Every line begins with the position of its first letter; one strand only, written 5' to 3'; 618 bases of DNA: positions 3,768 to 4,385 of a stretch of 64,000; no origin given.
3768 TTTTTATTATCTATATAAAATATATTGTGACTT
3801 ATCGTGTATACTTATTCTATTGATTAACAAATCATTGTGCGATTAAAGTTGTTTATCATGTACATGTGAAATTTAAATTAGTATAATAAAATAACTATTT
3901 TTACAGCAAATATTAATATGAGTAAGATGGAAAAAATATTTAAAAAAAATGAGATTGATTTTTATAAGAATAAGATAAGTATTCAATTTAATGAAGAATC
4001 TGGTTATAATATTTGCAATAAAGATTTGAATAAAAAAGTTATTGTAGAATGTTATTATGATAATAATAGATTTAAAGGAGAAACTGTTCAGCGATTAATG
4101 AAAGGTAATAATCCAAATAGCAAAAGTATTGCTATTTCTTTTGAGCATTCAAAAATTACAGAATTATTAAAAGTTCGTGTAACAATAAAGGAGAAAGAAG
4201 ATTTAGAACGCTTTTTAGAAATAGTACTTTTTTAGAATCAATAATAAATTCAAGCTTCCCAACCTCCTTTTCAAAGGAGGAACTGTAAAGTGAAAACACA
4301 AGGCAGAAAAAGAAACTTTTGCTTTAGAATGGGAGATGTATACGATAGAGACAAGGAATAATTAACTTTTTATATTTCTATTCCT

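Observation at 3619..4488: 826-bp cassette inserted at the 5' end of the DUF2851 gene, bounded by an imperfect duplication of the gene's start region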

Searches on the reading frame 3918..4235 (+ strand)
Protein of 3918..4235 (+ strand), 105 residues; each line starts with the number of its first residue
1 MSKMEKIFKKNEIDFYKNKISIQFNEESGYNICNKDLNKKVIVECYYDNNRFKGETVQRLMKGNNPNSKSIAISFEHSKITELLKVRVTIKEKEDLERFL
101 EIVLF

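Call 9: search_protein_families(library=pfam, proteins=[window:3918-4235:+], max_evalue=1)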
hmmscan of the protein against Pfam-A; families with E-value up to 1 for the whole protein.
window:3918-4235:+ (105 aa): 2 families
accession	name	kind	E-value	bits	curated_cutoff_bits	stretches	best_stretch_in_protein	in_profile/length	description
PF25272.1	VERL_C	-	0.0034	17.7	27.2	1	7-80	45-115/231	Vitelline envelope sperm lysin receptor, C-terminal domain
PF04969.22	CS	-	0.082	14.3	21.3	1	10-46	27-63/78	CS domain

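Call 13: find_encoding_contigs(protein=window:3918-4235:+, flank=10000, max_places=10)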
Protein window:3918-4235:+ (105 aa): 14 contigs read that carry it; 9 places shown.
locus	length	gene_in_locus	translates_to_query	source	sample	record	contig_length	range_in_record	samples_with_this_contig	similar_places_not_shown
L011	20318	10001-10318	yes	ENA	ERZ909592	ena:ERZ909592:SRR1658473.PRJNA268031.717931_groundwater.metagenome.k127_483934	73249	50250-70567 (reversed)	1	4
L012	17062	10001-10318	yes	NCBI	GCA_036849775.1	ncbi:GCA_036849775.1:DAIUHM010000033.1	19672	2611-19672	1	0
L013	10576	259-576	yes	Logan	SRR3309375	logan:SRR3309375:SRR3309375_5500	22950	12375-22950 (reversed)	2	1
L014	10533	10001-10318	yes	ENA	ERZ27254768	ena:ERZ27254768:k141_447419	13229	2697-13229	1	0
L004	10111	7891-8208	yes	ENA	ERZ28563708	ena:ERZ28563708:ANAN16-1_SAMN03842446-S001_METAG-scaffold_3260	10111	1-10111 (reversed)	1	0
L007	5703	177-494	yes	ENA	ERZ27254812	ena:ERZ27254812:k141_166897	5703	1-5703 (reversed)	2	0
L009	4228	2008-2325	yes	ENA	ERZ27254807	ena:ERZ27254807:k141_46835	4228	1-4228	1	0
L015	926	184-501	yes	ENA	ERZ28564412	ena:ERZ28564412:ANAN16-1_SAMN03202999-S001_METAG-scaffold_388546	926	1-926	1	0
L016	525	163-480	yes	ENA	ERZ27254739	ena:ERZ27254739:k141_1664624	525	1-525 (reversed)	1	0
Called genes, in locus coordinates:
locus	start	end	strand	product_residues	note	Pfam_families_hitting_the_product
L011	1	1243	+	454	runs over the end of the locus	PF01546:Peptidase_M20, PF07687:M20_dimer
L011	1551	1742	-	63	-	-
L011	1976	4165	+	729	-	PF12437:GSIII_N, PF00120:Gln-synt_C, PF18318:Gln-synt_C-ter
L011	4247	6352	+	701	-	PF07719:TPR_2 (faint), PF07676:PD40 (faint), PF00691:OmpA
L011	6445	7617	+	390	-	PF00586:AIRS, PF02769:AIRS_C (faint)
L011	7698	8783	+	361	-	PF03462:PCRF, PF00472:RF-1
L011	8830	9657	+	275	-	PF00215:OMPdecase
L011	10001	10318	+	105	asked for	-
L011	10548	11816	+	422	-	PF11013:DUF2851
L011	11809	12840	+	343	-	PF07885:Ion_trans_2, PF02254:TrkA_N, PF22614:Slo-like_RCK (weak), PF02080:TrkA_C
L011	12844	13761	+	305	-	PF01370:Epimerase, PF02719:Polysacc_synt_2, PF04321:RmlD_sub_bind, PF16363:GDP_Man_Dehyd, PF07993:NAD_binding_4 (weak)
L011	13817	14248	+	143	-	PF03168:LEA_2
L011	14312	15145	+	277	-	PF00582:Usp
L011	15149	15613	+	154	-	-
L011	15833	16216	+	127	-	-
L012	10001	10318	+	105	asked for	-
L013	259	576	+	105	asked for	-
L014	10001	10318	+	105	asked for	-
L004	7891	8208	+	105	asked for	-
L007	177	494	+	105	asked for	-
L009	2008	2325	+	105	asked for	-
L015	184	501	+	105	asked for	-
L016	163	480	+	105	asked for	-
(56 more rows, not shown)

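Call 16: find_homologous_proteins(query=window:3918-4235:+, max_evalue=0.01)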
Query window:3918-4235:+ (105 aa): 2 proteins with E <= 0.01 among 8 candidates.
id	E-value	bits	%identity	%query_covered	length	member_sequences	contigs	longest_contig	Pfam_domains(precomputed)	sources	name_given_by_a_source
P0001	3.8e-58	212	100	97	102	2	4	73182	-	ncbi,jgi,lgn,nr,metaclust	ncbi:MAG TPA: hypothetical protein DDX39_04550 [Bacteroidales bacterium]|nr:MAG: hypothetical protei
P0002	6.3e-48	179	92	97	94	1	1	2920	-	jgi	-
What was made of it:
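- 3918..4235 (+): Orphan ORF of 105 aa (GC 22%, GC3 15%). Only same-population hits among 5.8 billion proteins (call 16).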

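Call 17: find_encoding_contigs(protein=P0002, flank=10000, max_places=10)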
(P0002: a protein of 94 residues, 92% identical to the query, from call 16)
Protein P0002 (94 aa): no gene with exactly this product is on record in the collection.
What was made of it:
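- Tried and rejected: Look-up of the contig carrying the ORF105 deletion variant P0002: not on record (call 17).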

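Call 43: search_protein_families(library=ncbifam, proteins=[window:3918-4235:+], max_evalue=1)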
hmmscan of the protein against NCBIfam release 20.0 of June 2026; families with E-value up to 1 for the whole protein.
window:3918-4235:+ (105 aa): 0 families

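Call 44: search_protein_families(library=padloc, proteins=[window:3918-4235:+], max_evalue=1)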
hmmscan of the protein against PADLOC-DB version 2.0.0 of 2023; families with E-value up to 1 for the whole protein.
window:3918-4235:+ (105 aa): 0 families
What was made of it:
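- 3918..4235 (+): No Pfam, NCBIfam or PADLOC family (calls 9, 43, 44).
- Tried and rejected: Pfam, NCBIfam and PADLOC on ORF105 and on the relatives' inserted ORFs: nothing (calls 9, 43, 44).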

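Call 49: predict_structure(protein=window:3918-4235:+)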
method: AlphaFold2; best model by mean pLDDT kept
length: 105 residues; sequences in the alignment: 1
mean_pLDDT: 44.7   pTM: 0.36
mean pLDDT of the five models: 44.7, 33.9, 33.4, 33.2, 31.9
residues with pLDDT >= 90: 0; 70-90: 0; 50-70: 23; < 50: 82
segments of 3 or more residues with pLDDT < 50: 1-21, 23-39, 46-84, 102-105
pLDDT, mean of each block of 10 residues (from residue 1): 44 45 43 44 50 39 35 41 51 56 44
secondary structure, 60 per line:
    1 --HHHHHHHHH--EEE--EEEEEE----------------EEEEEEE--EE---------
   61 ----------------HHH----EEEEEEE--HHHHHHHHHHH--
elements in order: H3-11 E14-16 E19-24 E41-47 E84-90 H93-103
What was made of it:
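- Tried and rejected: AlphaFold on the single sequence: pLDDT 45, so no fold search was run (call 49).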

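Call 50: find_related_loci(query=window:3918-4235:+, collection=viral_contigs, flank=5000)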
Query window:3918-4235:+ (105 aa) in viral_contigs; peptide patterns used: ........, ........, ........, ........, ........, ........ (x = any residue, [..] = any of these).
18 stretches matched a pattern, but none encodes a relative of the query by tblastn (E <= 1e-3).

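Call 51: search_dna_similar(query=window:3918-4232:+, collection=phages, mode=protein, max_evalue=1, max_rows=10)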
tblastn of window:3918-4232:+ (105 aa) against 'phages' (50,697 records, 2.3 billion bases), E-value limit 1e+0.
No match.

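Call 52: search_dna_similar(query=window:3918-4232:+, collection=plasmids, mode=protein, max_evalue=1, max_rows=10)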
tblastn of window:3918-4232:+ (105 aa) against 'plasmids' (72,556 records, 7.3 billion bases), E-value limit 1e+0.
No match.
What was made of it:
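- On Site-specific integrative element (attL-cargo-attR): None in viral contigs, phages or plasmids (calls 50, 51, 52).
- Tried and rejected: Viral contigs, phage and plasmid searches for ORF105: none (calls 50-52).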

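Call 61: search_protein_representatives(protein=window:3918-4235:+)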
Query: 105 residues. Proteins with E-value up to 0.001 (for the whole library): 4; up to 1e-10: 1; up to 1e-30: 1. The best 4 are listed.
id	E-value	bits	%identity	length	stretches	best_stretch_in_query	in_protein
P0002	2.0e-48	178.7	100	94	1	4-105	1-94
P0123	2.3e-10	56.8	29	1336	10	33-78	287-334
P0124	3.7e-06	43.3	27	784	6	32-76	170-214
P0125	9.1e-04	35.7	29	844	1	42-90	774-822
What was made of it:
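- On Site-specific integrative element (attL-cargo-attR): ORF105 gives only same-population hits (calls 16, 61).
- The cargo has no other copy in the protein, viral, phage or plasmid collections (calls 16, 50, 51, 52, 61).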

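Call 64: search_protein_families(library=pfam, proteins=[P0123, P0124], max_evalue=0.1)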
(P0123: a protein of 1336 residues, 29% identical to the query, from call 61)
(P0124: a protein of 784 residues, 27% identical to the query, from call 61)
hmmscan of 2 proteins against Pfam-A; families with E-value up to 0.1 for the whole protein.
P0123 (1336 aa): 9 families
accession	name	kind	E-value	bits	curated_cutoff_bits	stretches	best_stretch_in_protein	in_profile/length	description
PF16871.11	DUF5077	-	5.5e-20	72.2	24.6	0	504-551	34-78/122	Domain of unknown function (DUF5077)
PF20848.2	ExoU_mid_dom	-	1e-10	42.3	27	0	616-651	76-111/119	ExoU toxin, middle helical domain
PF20174.4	DUF6540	-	4.4e-05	24.2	27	0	344-381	24-59/120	Family of unknown function (DUF6540)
PF00526.23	Dicty_CTDC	-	0.0011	19.1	27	1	49-60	2-13/24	Dictyostelium (slime mold) repeat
PF25031.1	SBSPON_C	-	0.002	18.5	27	0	254-278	95-119/125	SBSPON-like, C-terminal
PF10877.13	DUF2671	-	0.0026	18.1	23.2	0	699-736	51-88/89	Protein of unknown function (DUF2671)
PF17529.7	DUF5450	-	0.0027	18.2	25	0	679-712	45-78/161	Family of unknown function (DUF5450)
PF06590.16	PerB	-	0.0049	17.8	25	0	225-271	20-64/129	PerB protein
PF18152.6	DAHP_snth_FXD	-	0.027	14.7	27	0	1153-1185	32-64/67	DAHP synthase ferredoxin-like domain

P0124 (784 aa): 9 families
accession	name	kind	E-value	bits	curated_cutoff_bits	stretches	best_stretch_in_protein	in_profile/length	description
PF16871.11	DUF5077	-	1.6e-12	48.1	24.6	0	87-124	41-78/122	Domain of unknown function (DUF5077)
PF16946.11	Porin_OmpG_1_2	-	0.00056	19.7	23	0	241-261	174-194/294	OMPG-porin 1 family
PF21012.3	DUF6850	-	0.0012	18.5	27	0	344-427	218-298/464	Family of unknown function (DUF6850)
PF20848.2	ExoU_mid_dom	-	0.0034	18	27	0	394-423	79-108/119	ExoU toxin, middle helical domain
PF00526.23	Dicty_CTDC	-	0.0083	16.4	27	1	39-50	2-13/24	Dictyostelium (slime mold) repeat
PF18569.7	Thioredoxin_16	-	0.036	14.7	26.5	0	84-112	59-87/93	Thioredoxin-like domain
PF05963.17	Cytomega_US3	-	0.038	14.2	25.8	0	278-323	44-89/212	Cytomegalovirus US3 protein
PF01393.25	Chromo_shadow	-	0.067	13.7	22.4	0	89-103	11-25/52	Chromo shadow domain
PF18152.6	DAHP_snth_FXD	-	0.075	13.3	27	0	205-236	33-64/67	DAHP synthase ferredoxin-like domain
